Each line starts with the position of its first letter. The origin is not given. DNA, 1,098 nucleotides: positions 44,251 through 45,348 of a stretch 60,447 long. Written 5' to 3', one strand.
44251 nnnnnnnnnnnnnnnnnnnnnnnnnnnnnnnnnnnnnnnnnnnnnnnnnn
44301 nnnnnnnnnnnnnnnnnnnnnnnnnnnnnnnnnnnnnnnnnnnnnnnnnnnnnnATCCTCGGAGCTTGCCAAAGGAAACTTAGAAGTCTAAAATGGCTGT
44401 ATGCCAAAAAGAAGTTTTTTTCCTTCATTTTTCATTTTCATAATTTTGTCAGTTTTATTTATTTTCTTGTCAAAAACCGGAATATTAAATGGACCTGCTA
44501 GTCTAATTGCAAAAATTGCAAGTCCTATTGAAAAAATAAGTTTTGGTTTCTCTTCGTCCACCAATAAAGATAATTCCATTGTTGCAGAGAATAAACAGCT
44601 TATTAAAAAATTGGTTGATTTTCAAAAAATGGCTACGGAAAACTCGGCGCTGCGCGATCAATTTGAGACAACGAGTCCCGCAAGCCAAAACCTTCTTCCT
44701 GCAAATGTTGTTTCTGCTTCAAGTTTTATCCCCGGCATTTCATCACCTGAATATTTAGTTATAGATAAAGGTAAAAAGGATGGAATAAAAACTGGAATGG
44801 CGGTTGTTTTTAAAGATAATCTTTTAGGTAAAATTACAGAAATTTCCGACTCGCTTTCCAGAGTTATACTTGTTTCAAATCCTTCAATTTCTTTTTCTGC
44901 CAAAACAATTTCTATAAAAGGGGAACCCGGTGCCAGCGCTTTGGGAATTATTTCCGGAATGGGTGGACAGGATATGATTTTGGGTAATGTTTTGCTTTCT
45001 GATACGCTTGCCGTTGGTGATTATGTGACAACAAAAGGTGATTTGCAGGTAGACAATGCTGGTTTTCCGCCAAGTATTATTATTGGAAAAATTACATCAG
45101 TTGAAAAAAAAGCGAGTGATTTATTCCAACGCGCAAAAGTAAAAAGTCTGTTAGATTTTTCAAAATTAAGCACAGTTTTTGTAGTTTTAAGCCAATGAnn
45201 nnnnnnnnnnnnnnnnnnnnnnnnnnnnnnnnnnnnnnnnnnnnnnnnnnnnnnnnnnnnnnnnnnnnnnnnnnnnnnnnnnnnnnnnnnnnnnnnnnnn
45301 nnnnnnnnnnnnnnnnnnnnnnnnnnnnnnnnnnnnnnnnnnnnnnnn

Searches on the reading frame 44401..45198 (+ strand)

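Call 49: search_protein_families(library=pfam, proteins=[window:44401-45198:+], max_evalue=0.001)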
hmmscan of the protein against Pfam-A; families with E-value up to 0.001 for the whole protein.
window:44401-45198:+ (265 aa): 1 family
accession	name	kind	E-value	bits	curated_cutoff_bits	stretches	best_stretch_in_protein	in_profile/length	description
PF04085.20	MreC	-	2.8e-29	102.2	28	1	117-262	11-146/147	Rod shape-determining protein MreC, barrel core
